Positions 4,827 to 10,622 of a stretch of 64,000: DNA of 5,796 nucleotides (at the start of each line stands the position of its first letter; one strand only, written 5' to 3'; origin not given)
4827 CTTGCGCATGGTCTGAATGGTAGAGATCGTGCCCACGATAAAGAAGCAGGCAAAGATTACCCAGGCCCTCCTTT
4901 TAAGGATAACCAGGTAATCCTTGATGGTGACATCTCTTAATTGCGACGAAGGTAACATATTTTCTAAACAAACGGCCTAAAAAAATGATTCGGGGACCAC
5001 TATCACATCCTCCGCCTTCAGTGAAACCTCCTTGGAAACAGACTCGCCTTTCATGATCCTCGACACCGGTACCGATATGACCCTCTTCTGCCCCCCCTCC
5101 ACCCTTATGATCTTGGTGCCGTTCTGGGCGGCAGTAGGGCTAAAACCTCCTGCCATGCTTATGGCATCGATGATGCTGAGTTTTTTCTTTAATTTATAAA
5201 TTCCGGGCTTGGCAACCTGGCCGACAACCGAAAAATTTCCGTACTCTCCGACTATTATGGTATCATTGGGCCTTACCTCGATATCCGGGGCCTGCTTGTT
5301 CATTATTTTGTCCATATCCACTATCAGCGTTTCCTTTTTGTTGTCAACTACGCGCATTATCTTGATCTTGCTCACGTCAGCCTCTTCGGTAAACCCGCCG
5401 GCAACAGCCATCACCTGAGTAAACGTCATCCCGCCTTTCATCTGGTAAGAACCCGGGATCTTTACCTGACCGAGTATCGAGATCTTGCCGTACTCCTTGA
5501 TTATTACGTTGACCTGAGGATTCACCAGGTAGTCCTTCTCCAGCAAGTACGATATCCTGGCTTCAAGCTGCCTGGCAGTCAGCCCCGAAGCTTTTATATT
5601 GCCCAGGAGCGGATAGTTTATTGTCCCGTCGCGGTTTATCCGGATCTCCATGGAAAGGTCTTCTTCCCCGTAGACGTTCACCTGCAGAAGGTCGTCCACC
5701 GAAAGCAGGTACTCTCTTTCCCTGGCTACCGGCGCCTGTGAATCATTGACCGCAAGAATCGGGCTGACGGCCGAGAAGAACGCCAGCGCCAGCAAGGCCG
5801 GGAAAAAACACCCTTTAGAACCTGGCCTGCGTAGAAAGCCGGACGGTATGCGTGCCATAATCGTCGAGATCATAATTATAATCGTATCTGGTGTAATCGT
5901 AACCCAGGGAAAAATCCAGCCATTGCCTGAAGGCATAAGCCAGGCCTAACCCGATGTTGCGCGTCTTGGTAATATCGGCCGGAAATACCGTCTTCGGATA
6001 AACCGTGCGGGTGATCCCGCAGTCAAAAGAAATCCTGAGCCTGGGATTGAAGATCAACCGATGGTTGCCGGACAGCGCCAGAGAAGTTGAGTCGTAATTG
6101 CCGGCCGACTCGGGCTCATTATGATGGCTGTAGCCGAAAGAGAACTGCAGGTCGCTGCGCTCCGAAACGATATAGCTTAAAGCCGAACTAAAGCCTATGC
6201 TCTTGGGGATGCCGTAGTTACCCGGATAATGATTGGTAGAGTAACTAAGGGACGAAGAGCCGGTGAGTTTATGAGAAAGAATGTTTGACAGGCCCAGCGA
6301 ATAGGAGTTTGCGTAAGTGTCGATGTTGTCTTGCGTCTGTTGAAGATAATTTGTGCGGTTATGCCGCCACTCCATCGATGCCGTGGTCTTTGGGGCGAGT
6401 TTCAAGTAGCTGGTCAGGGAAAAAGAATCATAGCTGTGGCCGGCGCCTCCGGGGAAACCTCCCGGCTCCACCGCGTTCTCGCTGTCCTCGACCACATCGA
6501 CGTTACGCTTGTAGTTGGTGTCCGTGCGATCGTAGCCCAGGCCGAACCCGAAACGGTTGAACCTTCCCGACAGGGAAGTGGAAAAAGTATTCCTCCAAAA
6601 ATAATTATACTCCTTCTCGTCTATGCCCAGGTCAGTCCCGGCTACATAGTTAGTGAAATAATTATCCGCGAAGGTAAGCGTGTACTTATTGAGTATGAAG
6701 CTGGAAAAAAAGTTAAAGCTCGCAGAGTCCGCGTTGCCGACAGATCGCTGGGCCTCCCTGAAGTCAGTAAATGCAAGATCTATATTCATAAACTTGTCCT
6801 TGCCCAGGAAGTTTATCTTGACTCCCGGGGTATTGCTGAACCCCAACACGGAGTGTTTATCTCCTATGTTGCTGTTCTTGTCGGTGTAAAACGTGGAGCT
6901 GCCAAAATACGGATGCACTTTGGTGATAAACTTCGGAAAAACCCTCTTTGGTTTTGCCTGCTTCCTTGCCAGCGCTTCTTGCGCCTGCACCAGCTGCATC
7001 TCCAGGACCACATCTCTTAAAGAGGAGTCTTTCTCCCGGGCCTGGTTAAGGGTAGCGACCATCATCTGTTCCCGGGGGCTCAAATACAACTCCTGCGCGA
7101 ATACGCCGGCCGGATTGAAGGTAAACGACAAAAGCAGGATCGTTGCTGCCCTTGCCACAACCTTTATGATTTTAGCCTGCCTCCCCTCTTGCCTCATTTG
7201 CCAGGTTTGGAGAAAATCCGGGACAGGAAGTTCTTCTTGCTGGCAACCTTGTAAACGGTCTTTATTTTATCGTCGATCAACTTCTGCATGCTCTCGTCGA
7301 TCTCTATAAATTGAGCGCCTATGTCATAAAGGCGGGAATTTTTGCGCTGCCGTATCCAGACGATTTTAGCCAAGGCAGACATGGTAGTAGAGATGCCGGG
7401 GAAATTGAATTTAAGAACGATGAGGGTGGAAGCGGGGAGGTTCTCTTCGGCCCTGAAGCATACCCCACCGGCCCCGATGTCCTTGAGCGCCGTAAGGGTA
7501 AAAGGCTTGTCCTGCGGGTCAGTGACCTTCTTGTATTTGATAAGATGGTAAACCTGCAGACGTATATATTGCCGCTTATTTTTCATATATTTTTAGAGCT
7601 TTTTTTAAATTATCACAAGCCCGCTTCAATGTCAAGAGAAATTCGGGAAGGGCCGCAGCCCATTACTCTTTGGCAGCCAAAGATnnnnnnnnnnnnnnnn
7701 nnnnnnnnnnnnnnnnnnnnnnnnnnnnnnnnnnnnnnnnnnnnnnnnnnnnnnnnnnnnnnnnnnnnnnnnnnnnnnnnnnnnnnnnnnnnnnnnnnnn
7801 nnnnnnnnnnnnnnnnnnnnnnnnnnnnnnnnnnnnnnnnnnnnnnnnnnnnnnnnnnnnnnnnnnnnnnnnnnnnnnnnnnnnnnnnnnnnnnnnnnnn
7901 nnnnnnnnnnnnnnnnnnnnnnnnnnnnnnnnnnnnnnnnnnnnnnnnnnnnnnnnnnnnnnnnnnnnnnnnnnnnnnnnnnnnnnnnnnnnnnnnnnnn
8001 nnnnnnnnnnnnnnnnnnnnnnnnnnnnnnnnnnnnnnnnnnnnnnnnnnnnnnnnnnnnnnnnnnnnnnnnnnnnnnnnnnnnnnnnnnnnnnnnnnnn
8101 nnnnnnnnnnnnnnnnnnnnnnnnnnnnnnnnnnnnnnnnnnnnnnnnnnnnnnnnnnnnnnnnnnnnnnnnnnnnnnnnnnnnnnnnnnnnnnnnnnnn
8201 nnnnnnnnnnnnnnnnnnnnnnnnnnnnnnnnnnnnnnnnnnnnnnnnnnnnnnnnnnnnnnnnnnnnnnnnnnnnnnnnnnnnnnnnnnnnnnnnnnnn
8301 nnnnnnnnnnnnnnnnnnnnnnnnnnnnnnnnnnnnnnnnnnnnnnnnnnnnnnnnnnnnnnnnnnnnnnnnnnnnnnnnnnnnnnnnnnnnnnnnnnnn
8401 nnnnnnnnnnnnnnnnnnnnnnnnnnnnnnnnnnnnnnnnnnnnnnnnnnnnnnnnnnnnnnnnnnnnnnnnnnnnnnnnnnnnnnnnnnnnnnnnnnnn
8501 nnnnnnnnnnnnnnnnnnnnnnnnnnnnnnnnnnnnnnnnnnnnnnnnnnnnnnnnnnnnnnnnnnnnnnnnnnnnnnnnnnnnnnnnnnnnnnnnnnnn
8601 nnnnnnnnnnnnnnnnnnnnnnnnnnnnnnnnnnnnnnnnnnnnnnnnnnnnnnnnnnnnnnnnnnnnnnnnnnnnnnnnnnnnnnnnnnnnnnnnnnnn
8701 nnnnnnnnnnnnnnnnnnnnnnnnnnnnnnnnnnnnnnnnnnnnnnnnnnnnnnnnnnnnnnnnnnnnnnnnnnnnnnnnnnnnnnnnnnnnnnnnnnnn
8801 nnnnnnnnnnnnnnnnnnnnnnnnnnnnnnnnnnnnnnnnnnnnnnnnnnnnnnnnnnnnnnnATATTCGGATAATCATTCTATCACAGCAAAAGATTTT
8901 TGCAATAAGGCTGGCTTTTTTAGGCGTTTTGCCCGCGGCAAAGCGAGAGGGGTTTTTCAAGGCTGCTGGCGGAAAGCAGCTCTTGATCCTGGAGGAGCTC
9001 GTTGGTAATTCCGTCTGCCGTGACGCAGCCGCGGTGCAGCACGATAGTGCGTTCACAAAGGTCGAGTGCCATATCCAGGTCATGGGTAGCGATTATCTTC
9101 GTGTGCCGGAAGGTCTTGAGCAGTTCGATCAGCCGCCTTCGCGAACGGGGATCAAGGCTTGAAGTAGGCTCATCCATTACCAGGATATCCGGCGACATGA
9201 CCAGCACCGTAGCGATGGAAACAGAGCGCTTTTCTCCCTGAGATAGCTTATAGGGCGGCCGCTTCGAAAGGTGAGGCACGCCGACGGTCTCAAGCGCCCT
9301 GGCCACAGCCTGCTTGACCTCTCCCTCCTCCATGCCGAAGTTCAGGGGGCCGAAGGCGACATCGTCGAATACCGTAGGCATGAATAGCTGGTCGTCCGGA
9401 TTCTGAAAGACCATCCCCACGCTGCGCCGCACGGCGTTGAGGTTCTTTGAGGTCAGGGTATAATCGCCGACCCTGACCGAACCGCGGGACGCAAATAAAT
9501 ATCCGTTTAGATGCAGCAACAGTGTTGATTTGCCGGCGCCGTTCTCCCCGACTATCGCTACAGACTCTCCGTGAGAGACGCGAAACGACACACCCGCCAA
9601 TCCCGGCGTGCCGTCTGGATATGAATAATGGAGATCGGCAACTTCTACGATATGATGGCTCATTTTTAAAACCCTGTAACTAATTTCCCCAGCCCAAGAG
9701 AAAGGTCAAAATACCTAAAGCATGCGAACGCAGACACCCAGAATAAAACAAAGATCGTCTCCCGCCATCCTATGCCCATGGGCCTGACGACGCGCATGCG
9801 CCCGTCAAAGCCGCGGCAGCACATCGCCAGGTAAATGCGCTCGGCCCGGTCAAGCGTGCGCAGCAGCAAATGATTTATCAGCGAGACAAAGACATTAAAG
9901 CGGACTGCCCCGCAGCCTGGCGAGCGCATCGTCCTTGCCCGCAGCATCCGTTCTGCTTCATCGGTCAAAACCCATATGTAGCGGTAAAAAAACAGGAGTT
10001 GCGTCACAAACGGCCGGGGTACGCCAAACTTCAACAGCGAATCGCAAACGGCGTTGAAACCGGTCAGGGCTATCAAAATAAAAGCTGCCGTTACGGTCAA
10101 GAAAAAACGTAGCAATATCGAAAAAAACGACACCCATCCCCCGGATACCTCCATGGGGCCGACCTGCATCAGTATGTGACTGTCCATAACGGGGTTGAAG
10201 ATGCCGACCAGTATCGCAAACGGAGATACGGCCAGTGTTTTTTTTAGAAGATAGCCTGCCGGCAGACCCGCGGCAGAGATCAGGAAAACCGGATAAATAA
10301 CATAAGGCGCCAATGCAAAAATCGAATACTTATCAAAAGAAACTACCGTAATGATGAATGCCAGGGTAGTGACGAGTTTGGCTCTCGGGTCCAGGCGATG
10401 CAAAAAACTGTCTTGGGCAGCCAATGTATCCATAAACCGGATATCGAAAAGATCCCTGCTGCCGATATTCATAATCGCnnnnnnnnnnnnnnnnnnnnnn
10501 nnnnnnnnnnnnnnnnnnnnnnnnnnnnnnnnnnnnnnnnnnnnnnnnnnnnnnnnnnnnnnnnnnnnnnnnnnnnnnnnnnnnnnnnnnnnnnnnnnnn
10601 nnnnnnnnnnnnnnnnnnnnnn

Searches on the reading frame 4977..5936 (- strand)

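Call 48: search_protein_families(library=pfam, proteins=[window:4977-5936:-], max_evalue=0.001)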
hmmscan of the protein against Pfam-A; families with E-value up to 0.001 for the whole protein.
window:4977-5936:- (319 aa): 3 families
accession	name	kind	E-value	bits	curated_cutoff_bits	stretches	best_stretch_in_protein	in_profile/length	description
PF10531.15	SLBB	-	5.3e-25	87.4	27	2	235-284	2-51/55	SLBB domain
PF02563.21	Poly_export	-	1.3e-23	83.4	28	1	72-146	3-76/77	Polysaccharide biosynthesis/export protein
PF22461.2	SLBB_2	-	1.4e-18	67.2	27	2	235-314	3-79/79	SLBB domain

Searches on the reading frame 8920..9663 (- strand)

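Call 48: search_protein_families(library=pfam, proteins=[window:8920-9663:-], max_evalue=0.001)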
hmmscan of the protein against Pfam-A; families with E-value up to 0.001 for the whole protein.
window:8920-9663:- (247 aa): 4 families
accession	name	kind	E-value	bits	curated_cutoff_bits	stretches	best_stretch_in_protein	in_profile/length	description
PF00005.33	ABC_tran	-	8.2e-31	107.9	25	1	23-168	2-137/137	ABC transporter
PF13304.12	AAA_21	-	1.3e-14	55.4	27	1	124-194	222-298/304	AAA domain, putative AbiEii toxin, Type IV TA system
PF02463.25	SMC_N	-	2.2e-06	27.7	40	1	34-198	26-201/220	RecF/RecN/SMC N terminal domain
PF13555.12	AAA_29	-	0.00073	19.7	27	0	26-49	16-39/61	P-loop containing region of AAA domain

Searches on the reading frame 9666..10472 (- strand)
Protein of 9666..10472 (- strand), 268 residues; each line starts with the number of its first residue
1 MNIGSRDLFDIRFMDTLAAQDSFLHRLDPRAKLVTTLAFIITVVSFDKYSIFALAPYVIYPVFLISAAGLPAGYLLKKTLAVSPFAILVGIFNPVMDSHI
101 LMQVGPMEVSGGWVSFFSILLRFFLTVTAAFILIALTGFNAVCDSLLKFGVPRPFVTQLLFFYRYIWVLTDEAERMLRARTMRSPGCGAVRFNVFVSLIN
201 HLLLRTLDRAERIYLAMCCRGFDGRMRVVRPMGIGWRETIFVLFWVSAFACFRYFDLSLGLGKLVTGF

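Call 48: search_protein_families(library=pfam, proteins=[window:9666-10472:-], max_evalue=0.001)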
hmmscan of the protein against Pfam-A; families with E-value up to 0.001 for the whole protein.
window:9666-10472:- (268 aa): 1 family
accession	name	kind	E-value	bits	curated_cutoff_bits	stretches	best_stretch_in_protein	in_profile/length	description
PF02361.21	CbiQ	-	1.3e-27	97.3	25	1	21-225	2-211/216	Cobalt transport protein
